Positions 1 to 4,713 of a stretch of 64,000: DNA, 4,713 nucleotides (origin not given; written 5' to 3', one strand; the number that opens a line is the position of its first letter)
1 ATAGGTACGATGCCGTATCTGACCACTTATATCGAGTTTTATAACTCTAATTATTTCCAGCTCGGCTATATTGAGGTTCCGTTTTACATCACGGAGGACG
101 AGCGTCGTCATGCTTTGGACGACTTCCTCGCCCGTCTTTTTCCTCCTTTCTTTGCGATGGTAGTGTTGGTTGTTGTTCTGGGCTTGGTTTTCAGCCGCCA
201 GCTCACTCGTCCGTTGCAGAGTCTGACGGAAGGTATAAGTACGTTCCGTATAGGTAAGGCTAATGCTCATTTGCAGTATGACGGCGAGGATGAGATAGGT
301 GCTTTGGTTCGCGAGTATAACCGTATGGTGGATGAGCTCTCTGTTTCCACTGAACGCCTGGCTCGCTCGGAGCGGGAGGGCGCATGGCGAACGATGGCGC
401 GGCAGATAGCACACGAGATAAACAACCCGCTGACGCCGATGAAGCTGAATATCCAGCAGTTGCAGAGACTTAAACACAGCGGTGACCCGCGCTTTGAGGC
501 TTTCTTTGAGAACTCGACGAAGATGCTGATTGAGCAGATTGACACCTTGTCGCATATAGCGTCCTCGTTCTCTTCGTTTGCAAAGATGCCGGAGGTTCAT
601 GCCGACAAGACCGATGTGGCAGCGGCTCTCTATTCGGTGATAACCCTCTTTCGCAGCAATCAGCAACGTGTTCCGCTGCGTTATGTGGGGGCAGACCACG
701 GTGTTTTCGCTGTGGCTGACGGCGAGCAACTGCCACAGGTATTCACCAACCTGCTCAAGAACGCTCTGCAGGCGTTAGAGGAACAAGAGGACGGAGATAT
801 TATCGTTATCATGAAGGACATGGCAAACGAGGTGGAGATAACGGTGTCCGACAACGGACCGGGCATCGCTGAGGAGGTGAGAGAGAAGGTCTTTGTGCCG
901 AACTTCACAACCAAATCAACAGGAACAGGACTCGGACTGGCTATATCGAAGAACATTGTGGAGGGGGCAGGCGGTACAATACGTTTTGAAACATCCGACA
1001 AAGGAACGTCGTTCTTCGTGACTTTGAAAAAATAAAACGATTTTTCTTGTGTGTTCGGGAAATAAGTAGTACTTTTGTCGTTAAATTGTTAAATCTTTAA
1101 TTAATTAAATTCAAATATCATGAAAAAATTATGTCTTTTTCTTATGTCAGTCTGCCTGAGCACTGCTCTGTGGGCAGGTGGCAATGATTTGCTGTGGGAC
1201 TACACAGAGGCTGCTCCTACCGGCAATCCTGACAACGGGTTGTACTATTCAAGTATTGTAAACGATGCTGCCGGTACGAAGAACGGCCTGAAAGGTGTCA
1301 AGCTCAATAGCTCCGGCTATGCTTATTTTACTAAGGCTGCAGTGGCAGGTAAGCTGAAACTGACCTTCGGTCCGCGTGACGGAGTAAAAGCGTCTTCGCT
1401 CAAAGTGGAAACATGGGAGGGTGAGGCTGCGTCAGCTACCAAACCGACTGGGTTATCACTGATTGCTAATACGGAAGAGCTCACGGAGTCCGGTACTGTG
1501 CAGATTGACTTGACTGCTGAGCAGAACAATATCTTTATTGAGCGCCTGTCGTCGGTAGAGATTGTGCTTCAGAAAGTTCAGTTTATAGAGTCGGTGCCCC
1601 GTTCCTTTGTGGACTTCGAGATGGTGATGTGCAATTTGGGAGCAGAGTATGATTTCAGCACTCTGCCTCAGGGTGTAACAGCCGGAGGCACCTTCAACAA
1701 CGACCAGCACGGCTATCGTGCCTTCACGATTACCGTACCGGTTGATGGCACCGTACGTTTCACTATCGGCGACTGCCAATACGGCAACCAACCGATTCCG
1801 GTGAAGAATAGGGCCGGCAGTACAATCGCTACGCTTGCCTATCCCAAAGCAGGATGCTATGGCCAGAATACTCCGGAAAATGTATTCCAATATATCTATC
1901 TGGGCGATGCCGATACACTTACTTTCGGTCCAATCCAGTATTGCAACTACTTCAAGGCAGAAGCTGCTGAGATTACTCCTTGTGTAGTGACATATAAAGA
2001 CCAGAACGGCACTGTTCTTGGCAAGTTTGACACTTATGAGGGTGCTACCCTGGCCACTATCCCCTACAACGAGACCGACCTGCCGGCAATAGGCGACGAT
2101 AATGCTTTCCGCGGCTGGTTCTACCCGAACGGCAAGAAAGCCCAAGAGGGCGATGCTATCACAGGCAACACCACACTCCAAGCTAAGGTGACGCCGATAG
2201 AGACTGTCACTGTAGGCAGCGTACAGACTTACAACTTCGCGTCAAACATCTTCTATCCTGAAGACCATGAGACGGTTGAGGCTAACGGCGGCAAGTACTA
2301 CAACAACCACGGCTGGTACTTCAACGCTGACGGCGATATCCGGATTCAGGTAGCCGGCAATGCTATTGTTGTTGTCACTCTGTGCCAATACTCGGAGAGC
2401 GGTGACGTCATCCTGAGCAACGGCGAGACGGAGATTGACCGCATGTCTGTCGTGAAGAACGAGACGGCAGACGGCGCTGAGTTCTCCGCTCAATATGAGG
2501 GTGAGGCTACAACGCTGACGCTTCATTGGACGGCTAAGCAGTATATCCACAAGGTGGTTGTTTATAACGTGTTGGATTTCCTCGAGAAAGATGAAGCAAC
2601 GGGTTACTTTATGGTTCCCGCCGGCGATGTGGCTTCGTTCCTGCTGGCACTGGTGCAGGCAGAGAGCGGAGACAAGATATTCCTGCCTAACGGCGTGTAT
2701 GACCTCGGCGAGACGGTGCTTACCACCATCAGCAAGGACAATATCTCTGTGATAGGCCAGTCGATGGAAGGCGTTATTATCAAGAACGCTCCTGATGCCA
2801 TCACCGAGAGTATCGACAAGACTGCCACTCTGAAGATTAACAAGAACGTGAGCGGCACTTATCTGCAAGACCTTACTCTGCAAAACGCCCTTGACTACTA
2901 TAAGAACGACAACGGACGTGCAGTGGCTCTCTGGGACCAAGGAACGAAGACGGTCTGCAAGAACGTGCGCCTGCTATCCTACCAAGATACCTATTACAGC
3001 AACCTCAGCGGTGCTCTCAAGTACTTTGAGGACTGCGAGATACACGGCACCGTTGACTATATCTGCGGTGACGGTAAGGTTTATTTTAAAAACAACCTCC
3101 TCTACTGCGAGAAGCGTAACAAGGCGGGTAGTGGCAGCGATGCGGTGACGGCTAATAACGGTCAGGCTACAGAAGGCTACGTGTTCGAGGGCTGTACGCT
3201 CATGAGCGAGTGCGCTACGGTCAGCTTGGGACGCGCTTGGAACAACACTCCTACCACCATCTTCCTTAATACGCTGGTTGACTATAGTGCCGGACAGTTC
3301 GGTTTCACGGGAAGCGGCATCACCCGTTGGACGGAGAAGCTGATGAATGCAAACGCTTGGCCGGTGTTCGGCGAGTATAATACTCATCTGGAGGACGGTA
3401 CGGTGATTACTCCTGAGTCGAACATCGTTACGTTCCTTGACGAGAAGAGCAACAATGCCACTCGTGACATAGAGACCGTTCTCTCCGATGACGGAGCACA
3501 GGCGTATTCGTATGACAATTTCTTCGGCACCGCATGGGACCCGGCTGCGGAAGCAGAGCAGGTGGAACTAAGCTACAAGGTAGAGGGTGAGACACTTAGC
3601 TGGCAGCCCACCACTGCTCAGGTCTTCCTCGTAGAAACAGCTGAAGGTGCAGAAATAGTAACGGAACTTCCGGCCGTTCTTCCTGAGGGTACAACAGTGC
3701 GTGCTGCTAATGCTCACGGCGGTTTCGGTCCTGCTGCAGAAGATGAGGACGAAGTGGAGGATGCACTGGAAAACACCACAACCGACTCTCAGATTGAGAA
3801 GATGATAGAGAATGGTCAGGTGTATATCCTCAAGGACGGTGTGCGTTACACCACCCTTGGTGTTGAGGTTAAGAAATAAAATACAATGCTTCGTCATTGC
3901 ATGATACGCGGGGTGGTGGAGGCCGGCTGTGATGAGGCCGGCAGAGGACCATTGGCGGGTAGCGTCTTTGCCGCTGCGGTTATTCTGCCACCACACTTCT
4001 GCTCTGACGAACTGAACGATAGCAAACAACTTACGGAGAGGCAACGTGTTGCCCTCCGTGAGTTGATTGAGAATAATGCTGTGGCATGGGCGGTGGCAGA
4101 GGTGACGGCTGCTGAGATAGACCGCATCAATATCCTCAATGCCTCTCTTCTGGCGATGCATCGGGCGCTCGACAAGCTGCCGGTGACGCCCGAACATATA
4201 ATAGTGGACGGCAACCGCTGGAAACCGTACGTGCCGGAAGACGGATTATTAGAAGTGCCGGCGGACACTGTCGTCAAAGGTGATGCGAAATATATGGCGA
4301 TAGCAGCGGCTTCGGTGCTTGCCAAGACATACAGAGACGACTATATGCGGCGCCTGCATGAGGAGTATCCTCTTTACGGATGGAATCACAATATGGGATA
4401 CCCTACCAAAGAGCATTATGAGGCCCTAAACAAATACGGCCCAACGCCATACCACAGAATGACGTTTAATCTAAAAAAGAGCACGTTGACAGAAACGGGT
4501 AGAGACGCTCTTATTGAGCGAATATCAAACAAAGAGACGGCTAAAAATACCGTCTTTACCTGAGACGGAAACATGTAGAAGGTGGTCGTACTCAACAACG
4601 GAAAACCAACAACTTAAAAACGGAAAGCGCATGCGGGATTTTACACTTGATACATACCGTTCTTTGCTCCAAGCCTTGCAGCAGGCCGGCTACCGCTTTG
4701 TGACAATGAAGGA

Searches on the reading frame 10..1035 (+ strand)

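Call 13: search_protein_families(library=pfam, proteins=[window:10-1035:+], max_evalue=0.001)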
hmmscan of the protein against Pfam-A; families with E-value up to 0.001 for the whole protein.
window:10-1035:+ (341 aa): 5 families
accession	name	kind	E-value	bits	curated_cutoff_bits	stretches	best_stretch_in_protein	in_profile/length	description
PF02518.31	HATPase_c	-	1.6e-23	83.7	26.4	1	237-340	2-108/111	Histidine kinase-, DNA gyrase B-, and HSP90-like ATPase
PF00672.30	HAMP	-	5e-08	33.6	25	1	61-110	2-51/53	HAMP domain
PF00512.31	HisKA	-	3.6e-07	30.6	26.9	1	126-193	2-63/66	His Kinase A (phospho-acceptor) domain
PF14501.12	HATPase_c_5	-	1.5e-06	28.5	22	1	241-336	6-98/102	GHKL domain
PF13581.12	HATPase_c_2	-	0.00036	21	27.4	0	257-320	49-112/127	Histidine kinase-like ATPase domain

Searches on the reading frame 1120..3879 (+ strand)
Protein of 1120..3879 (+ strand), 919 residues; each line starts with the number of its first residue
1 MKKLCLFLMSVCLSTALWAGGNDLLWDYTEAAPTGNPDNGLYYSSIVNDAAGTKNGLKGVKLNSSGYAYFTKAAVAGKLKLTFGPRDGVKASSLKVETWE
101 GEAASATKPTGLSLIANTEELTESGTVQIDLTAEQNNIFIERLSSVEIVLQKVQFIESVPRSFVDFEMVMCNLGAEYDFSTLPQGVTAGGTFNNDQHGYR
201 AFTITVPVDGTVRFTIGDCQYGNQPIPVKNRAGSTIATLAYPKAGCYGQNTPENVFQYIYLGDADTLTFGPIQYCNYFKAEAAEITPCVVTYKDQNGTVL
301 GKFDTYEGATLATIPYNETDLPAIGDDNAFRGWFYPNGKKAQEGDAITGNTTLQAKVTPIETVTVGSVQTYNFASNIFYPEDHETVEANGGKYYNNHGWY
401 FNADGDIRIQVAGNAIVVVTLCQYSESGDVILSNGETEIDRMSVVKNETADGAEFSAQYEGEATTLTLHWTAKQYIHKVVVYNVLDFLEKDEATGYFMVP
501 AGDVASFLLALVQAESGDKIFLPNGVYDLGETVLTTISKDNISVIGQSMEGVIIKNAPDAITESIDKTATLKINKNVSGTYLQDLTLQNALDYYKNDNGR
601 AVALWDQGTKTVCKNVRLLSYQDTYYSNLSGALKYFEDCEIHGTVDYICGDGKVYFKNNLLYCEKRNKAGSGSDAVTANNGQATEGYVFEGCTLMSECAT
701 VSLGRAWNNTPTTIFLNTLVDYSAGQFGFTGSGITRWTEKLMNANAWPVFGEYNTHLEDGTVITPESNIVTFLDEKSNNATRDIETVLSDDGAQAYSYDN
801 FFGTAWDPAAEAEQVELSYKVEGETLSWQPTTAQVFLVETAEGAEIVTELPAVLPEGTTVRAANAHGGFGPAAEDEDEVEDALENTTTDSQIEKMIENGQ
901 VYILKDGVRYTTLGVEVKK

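Call 13: search_protein_families(library=pfam, proteins=[window:1120-3879:+], max_evalue=0.001)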
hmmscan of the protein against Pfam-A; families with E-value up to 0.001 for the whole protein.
window:1120-3879:+ (919 aa): 1 family
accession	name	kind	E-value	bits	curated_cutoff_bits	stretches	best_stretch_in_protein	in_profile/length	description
PF01095.25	Pectinesterase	-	4.4e-21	75.3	27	1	520-729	32-242/298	Pectinesterase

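Call 97: find_encoding_contigs(protein=window:1120-3879:+, flank=10000, max_places=1)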
Protein window:1120-3879:+ (919 aa): 2 contigs read that carry it; 1 place shown.
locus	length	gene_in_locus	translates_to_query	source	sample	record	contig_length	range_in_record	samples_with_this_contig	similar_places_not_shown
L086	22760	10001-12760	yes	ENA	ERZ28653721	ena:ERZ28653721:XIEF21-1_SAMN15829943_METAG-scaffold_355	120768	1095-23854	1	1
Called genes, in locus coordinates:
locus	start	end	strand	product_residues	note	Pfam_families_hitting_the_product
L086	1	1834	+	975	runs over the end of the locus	?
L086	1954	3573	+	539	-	PF00691:OmpA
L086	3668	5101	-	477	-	PF01637:ATPase_2, PF13173:AAA_14 (weak)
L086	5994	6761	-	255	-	PF05175:MTS (weak), PF13489:Methyltransf_23 (weak), PF08242:Methyltransf_12 (faint), PF13649:Methyltransf_25 (weak), PF13847:Methyltransf_31 (faint)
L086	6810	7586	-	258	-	PF13386:DsbD_2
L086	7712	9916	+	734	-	PF00672:HAMP (weak), PF00512:HisKA (weak), PF02518:HATPase_c, PF14501:HATPase_c_5 (weak)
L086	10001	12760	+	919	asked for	PF01095:Pectinesterase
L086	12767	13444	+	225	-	PF01351:RNase_HII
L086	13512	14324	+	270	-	-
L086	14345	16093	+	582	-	PF25145:NfeD1b_N (faint), PF01972:SDH_protease (faint), PF01343:Peptidase_S49, PF00574:CLP_protease (faint), PF01343:Peptidase_S49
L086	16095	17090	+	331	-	PF02606:LpxK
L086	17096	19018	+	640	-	PF00664:ABC_membrane, PF00005:ABC_tran, PF02463:SMC_N (weak)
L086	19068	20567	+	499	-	PF01145:Band_7, PF15975:Flot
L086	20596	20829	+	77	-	-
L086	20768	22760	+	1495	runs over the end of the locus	PF04357:TamB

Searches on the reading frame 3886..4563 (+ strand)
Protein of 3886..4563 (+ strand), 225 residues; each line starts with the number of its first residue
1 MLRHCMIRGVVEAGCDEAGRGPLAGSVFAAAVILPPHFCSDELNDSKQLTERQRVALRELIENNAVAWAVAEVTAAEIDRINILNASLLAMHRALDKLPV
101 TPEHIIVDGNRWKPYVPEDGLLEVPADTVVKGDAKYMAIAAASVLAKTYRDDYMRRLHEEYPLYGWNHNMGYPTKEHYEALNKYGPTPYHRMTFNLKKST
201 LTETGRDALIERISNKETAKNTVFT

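Call 13: search_protein_families(library=pfam, proteins=[window:3886-4563:+], max_evalue=0.001)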
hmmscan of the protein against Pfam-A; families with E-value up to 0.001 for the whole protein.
window:3886-4563:+ (225 aa): 1 family
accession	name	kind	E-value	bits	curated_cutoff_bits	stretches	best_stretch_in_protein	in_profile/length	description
PF01351.25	RNase_HII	-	2.5e-41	142.2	25.8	1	13-195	1-197/199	Ribonuclease HII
